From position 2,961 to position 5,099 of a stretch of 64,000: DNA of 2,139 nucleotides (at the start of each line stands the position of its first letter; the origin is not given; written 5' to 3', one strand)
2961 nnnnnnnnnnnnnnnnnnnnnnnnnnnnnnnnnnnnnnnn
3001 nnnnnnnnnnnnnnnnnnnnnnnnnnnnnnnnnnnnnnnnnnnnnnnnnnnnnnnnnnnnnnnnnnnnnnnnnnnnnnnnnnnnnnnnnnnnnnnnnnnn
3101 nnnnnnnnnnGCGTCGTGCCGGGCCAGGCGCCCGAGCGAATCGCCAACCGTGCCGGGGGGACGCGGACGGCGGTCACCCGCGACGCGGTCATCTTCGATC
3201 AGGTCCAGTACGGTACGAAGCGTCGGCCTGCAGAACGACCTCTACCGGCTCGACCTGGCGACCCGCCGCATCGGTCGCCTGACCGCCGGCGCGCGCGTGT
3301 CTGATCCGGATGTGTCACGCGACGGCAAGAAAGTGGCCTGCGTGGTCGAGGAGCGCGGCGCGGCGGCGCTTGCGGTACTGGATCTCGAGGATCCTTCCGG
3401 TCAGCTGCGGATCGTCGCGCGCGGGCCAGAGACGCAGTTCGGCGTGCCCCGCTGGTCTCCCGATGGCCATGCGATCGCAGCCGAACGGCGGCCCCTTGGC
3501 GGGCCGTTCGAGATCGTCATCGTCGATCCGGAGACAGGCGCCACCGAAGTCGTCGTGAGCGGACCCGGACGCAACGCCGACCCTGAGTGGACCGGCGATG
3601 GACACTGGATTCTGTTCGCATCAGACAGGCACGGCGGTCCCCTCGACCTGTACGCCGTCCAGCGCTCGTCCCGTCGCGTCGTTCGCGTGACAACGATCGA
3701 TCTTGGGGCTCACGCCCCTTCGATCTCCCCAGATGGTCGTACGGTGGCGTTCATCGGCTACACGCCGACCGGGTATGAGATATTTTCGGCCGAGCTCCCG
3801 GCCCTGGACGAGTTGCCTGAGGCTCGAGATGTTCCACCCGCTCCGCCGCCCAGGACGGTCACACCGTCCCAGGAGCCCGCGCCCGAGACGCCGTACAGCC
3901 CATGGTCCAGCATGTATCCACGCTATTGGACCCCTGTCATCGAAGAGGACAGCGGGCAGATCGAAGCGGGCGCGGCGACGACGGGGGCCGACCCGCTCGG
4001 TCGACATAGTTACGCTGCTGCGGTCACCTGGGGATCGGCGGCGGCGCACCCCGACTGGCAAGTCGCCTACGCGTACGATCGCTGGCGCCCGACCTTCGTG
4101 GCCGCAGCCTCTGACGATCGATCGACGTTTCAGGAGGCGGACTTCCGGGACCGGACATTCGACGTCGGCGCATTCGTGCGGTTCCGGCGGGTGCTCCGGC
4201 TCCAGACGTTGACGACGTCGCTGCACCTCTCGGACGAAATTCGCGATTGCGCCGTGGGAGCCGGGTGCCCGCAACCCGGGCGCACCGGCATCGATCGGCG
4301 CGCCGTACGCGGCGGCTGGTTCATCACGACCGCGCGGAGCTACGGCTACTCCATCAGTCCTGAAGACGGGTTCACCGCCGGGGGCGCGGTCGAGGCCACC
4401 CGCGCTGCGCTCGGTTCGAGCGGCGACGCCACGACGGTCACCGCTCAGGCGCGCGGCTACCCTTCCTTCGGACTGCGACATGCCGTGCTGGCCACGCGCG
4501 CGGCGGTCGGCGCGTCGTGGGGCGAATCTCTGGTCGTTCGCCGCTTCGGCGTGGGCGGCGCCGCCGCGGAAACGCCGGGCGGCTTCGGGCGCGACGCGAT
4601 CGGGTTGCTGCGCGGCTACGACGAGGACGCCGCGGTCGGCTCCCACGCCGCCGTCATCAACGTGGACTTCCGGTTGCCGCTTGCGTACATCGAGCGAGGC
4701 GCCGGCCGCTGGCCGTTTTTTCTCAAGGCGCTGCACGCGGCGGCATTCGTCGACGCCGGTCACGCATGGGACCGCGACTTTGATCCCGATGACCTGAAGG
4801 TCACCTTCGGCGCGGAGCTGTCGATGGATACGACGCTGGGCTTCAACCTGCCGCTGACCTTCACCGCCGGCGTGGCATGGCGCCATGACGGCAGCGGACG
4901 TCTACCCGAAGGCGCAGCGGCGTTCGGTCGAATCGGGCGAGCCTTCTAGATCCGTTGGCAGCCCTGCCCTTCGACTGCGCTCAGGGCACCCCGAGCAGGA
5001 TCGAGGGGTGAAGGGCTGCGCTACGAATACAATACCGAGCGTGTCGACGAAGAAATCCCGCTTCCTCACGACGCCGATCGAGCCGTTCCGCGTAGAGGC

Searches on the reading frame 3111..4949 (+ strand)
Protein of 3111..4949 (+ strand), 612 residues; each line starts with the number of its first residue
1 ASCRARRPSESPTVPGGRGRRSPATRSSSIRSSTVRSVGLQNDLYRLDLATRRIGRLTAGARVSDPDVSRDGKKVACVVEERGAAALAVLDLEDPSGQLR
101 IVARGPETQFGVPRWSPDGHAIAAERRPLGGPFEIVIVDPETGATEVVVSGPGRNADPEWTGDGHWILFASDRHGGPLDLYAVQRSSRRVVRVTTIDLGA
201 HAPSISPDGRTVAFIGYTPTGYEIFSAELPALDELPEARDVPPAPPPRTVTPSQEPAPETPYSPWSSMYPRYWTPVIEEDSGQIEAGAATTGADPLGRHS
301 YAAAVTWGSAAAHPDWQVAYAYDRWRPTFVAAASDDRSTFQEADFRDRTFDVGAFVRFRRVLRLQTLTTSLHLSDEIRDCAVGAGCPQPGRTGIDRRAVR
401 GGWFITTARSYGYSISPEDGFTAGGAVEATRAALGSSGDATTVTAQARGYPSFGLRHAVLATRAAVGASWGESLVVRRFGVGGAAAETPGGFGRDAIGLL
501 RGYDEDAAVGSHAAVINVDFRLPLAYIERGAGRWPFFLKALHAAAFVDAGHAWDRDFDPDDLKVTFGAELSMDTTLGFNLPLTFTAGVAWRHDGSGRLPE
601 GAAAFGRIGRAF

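Call 21: search_protein_families(library=pfam, proteins=[window:3111-4949:+], max_evalue=0.001)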
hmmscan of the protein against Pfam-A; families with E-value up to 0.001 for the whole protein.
window:3111-4949:+ (612 aa): 2 families
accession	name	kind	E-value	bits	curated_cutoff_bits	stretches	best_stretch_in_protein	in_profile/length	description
PF07676.18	PD40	-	8.9e-14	51.5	20.9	2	148-181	4-37/38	WD40-like Beta Propeller Repeat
PF01103.29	Omp85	-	2.5e-05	24.4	24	1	414-561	129-270/325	Omp85 superfamily domain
